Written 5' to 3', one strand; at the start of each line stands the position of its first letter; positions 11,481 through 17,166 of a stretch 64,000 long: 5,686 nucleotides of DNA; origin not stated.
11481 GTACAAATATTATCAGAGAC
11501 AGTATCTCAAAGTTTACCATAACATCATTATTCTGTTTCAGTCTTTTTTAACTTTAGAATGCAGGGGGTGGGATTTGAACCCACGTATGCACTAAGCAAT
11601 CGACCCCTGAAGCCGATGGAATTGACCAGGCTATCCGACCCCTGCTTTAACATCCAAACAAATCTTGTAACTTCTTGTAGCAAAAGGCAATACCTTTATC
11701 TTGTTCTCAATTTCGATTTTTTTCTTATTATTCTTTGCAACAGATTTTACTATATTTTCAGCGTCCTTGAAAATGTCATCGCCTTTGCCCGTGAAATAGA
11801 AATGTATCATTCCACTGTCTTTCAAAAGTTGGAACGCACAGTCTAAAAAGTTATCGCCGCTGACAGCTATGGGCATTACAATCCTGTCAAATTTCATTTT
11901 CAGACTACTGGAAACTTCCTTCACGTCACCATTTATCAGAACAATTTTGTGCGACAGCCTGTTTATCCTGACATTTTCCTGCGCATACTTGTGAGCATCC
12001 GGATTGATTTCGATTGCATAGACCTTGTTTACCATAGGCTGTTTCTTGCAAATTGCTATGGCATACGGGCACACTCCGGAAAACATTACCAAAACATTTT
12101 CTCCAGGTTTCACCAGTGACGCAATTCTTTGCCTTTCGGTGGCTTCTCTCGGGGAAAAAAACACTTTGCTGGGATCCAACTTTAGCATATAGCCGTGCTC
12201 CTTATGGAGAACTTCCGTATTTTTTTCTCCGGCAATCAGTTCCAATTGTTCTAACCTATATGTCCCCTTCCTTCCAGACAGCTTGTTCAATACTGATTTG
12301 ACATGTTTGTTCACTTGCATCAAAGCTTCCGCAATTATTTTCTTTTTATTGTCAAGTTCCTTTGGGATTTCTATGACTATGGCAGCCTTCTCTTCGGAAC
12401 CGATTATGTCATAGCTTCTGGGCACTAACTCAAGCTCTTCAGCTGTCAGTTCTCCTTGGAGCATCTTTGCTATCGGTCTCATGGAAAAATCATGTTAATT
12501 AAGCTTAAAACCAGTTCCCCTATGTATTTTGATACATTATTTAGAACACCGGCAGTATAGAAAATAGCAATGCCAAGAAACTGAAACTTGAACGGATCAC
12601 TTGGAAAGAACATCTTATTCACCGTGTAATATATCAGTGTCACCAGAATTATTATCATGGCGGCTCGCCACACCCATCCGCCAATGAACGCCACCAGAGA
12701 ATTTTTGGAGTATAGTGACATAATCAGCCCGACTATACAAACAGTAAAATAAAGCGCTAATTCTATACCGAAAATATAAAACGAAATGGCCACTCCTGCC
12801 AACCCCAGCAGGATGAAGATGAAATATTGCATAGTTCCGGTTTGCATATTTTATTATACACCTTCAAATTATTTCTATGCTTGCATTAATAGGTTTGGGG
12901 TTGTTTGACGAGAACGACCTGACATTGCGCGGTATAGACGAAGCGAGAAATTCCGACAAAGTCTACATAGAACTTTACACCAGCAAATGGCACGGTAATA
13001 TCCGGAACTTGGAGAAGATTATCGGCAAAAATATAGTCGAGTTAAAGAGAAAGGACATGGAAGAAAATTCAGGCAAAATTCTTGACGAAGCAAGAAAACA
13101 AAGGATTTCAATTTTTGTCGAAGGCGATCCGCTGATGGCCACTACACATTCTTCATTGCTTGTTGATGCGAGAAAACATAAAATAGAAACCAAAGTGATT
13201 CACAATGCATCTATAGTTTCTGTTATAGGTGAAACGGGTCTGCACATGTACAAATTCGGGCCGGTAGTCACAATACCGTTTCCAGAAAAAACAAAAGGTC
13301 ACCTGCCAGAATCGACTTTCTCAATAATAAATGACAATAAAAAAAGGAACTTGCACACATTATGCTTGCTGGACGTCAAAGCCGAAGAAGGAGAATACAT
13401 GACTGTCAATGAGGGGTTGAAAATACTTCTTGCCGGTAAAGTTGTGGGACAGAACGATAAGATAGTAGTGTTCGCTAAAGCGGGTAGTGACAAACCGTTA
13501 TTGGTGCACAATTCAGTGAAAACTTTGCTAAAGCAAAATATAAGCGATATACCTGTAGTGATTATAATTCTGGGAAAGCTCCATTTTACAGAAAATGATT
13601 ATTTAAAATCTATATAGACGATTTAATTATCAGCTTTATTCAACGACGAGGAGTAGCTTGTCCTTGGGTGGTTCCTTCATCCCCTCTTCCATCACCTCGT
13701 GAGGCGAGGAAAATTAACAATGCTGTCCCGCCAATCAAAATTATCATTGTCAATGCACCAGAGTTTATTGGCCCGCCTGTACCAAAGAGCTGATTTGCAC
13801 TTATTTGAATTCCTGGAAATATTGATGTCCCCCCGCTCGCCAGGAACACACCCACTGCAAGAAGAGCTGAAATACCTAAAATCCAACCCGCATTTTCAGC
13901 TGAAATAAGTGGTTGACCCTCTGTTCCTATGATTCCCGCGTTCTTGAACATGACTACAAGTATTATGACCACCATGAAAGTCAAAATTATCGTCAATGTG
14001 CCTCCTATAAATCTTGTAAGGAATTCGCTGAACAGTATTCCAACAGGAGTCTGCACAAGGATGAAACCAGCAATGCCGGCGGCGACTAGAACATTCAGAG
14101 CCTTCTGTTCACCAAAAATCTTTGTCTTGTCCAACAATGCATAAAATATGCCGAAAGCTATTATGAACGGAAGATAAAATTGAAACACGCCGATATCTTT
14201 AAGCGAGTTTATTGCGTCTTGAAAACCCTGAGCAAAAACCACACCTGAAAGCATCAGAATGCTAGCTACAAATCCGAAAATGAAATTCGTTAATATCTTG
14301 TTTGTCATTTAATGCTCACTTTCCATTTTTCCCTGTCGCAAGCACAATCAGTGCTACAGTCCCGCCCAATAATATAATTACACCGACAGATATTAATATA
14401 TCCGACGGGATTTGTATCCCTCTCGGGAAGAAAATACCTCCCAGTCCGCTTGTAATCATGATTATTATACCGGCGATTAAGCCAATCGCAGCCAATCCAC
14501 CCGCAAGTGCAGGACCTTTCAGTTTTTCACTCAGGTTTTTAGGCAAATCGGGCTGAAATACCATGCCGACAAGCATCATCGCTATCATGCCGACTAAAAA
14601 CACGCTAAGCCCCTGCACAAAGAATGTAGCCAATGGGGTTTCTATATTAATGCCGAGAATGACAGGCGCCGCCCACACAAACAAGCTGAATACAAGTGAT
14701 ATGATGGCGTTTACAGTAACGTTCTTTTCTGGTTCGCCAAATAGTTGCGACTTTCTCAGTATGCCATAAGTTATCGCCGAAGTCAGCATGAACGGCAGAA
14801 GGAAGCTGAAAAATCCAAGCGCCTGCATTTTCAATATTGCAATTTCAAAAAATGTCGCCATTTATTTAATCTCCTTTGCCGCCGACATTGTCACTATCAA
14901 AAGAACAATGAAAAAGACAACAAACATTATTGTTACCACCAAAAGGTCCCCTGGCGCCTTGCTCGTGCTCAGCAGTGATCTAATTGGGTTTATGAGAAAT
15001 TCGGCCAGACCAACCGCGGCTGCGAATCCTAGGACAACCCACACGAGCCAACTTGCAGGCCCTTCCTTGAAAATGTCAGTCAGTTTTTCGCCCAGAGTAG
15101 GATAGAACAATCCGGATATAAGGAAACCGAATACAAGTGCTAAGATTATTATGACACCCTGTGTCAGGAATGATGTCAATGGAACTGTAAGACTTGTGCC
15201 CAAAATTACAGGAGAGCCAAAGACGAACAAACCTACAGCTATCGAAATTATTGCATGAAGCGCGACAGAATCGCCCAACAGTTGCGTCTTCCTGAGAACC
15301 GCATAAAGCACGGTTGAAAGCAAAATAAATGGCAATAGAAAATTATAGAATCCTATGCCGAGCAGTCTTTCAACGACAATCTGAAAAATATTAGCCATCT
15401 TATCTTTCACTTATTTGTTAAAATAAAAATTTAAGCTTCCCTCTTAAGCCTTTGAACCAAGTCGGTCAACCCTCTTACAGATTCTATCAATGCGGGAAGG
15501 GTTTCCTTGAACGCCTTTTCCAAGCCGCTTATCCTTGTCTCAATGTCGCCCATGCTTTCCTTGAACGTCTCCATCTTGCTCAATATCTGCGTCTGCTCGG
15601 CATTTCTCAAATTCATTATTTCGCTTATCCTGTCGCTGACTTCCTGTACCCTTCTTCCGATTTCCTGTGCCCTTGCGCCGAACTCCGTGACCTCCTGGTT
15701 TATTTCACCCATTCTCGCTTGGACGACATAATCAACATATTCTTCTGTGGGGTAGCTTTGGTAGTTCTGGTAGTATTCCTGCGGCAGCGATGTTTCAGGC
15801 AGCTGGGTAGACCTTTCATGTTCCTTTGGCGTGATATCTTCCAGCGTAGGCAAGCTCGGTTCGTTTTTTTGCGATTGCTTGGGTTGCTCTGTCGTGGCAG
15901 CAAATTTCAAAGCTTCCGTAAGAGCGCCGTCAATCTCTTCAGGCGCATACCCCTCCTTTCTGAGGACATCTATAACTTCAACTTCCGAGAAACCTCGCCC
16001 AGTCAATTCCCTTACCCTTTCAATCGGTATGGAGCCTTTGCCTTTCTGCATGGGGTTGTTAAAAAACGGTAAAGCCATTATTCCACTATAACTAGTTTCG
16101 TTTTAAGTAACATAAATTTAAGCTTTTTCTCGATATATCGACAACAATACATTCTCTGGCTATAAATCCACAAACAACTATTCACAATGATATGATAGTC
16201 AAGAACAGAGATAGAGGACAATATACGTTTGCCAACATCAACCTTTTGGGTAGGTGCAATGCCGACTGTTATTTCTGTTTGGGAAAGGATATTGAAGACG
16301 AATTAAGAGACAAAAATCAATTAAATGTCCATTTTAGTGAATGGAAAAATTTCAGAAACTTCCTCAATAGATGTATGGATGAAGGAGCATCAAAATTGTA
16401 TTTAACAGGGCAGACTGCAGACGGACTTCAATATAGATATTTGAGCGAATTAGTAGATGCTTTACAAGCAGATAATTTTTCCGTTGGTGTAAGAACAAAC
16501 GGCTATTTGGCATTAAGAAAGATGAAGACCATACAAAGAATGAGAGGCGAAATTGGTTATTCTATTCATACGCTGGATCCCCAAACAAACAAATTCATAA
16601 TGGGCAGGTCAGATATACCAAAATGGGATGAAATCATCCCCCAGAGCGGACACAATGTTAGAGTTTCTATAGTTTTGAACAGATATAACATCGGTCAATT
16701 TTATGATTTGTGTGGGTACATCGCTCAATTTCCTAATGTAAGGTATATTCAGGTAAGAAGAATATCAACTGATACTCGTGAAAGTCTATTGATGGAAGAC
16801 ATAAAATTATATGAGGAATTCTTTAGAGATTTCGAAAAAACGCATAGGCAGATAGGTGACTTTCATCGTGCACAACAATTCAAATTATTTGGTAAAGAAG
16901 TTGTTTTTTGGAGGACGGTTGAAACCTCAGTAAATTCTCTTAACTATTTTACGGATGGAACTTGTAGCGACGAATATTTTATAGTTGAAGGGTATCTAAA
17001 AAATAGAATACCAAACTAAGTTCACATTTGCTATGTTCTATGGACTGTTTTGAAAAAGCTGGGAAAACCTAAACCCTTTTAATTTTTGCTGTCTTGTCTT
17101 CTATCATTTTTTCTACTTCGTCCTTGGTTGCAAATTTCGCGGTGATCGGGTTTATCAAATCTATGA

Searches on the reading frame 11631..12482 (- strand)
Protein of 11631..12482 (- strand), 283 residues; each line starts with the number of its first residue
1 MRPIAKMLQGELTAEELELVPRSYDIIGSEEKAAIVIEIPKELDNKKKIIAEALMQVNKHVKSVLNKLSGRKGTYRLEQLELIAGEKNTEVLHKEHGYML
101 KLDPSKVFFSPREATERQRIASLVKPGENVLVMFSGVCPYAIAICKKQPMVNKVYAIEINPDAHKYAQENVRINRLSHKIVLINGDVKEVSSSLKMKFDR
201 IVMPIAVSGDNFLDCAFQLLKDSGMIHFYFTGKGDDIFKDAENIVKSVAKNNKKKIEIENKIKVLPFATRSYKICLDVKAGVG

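Call 61: search_protein_families(library=pfam, proteins=[window:11631-12482:-], max_evalue=0.01)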
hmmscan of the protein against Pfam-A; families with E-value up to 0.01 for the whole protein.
window:11631-12482:- (283 aa): 11 families
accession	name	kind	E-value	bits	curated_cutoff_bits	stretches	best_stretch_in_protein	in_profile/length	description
PF02475.24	TRM5-TYW2_MTfase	-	2.5e-47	161.3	28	1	92-256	2-163/164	TRM5/TYW2 methyltransferase domain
PF25133.1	TYW2_N_2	-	5.7e-20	71.7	27.7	1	5-87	2-78/79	TYW2 N-terminal domain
PF09445.16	Methyltransf_15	-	3.6e-06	27.1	22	1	130-203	4-77/165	RNA cap guanine-N2 methyltransferase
PF02005.22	TRM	-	2.9e-05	23.9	27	1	130-227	53-150/376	N2,N2-dimethylguanosine tRNA methyltransferase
PF06325.19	PrmA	-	9.7e-05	22.4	22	1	119-226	154-256/296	Ribosomal protein L11 methyltransferase (PrmA)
PF13649.12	Methyltransf_25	-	0.0024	19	27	1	138-224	9-97/97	Methyltransferase domain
PF01596.23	Methyltransf_3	-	0.0046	16.7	22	1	141-262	59-187/204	O-methyltransferase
PF05185.22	PRMT5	-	0.0048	17.2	22.9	0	142-202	82-139/171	PRMT5 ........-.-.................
PF05175.20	MTS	-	0.005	16.9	23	1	128-210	33-113/170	Methyltransferase small domain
PF13847.12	Methyltransf_31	-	0.008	16.3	27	0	135-207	12-84/145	Methyltransferase domain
PF01189.24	Methyltr_RsmB-F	-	0.0083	16.2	27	0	152-210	34-92/199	16S rRNA methyltransferase RsmB/F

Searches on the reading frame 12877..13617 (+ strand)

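Call 61: search_protein_families(library=pfam, proteins=[window:12877-13617:+], max_evalue=0.01)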
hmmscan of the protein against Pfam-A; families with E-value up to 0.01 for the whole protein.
window:12877-13617:+ (246 aa): 1 family
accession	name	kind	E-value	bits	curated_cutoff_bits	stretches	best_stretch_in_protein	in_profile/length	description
PF00590.25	TP_methylase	-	1e-12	48.9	27.8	1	1-216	1-210/212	Tetrapyrrole (Corrin/Porphyrin) Methylases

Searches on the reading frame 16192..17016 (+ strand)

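Call 9: search_protein_families(library=pfam, proteins=[window:16192-17016:+], max_evalue=1)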
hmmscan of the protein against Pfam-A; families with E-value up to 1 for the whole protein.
window:16192-17016:+ (275 aa): 2 families
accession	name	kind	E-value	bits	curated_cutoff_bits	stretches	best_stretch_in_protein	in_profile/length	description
PF04055.27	Radical_SAM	-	6.5e-07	30.1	29.5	1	17-149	2-133/166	Radical SAM superfamily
PF19238.5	Radical_SAM_2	-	0.23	11.6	26.7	0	18-40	18-40/151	Radical SAM-like domain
